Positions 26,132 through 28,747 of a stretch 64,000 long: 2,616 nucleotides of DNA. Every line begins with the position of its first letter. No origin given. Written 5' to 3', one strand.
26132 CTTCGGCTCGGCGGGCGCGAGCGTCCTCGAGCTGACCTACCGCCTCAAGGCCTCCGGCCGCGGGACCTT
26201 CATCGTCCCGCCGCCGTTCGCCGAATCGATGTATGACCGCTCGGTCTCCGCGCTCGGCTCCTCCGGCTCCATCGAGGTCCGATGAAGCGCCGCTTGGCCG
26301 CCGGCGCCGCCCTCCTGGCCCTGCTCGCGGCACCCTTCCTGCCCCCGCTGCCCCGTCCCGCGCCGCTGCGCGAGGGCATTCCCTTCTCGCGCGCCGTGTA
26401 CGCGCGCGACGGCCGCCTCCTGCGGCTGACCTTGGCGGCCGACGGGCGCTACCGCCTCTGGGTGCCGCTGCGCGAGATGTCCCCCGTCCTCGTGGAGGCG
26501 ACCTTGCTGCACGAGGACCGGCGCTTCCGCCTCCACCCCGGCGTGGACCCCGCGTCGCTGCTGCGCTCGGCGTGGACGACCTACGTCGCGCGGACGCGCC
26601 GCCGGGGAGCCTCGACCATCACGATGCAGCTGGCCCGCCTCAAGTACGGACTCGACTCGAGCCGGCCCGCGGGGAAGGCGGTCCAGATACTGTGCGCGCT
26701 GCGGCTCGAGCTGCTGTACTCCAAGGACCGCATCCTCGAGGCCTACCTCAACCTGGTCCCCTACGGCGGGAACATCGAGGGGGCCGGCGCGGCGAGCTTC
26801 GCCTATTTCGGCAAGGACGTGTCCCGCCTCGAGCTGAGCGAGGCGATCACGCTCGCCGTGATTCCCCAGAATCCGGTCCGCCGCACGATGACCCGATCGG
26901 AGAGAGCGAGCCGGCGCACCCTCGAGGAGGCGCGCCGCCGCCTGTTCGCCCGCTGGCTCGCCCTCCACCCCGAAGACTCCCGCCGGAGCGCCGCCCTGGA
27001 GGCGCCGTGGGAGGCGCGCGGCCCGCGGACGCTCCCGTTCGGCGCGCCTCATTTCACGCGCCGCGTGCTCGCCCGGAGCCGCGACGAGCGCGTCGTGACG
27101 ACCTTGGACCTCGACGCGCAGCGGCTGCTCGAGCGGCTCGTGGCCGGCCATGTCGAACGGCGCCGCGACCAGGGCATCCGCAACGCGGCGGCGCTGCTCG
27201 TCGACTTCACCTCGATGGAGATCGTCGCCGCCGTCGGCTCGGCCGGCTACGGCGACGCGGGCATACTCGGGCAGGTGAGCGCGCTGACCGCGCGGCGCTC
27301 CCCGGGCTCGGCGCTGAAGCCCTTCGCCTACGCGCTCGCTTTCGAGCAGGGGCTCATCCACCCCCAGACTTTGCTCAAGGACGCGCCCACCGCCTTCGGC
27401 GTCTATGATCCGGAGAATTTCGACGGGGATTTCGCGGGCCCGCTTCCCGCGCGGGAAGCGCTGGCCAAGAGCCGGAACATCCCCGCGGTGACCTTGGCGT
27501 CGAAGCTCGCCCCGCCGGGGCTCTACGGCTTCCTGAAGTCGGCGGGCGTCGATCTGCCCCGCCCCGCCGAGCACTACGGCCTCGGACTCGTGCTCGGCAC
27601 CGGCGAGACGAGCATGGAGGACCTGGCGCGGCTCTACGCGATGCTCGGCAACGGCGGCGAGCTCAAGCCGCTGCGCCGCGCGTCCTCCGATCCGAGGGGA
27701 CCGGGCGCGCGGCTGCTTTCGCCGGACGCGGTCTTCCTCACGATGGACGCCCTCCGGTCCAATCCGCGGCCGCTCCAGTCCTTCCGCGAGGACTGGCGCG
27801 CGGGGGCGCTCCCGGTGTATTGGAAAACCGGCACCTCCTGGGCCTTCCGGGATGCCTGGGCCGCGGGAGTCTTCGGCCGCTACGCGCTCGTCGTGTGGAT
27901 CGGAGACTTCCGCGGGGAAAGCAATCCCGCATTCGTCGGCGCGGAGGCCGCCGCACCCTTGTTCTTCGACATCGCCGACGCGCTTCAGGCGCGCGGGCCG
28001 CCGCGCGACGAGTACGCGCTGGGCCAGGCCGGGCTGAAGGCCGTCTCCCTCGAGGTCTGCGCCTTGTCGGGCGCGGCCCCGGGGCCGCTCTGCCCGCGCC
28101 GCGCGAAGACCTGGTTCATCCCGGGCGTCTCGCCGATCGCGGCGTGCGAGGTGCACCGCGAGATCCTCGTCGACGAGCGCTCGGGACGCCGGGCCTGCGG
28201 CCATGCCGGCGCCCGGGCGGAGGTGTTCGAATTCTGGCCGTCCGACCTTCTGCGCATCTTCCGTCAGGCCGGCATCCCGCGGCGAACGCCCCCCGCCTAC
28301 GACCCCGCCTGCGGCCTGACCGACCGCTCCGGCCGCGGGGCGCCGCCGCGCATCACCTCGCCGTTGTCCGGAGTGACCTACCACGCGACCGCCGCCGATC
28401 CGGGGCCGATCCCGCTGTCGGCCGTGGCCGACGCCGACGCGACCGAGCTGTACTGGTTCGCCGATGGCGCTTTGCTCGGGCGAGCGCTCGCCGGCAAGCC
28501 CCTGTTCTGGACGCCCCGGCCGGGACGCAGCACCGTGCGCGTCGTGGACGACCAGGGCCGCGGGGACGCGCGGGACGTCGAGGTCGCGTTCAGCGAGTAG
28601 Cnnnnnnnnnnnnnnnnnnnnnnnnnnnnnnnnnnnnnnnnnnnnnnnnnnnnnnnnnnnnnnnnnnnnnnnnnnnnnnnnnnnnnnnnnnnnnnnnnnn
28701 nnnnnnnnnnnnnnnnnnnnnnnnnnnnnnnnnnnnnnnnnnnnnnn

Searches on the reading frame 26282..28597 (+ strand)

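Call 73: search_protein_families(library=pfam, proteins=[window:26282-28597:+], max_evalue=0.00001)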
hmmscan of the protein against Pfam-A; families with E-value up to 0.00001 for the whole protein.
window:26282-28597:+ (772 aa): 3 families
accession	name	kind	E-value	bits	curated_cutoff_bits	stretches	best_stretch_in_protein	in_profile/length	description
PF00912.28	Transgly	-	4.1e-46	157.1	27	1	54-212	10-169/178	Transglycosylase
PF06832.18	BiPBP_C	-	6.3e-17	61.7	26.8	1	683-763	6-87/90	Penicillin-Binding Protein C-terminus Family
PF00905.27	Transpeptidase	-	4.9e-14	52.7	22.1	1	303-520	2-243/299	Penicillin binding protein transpeptidase domain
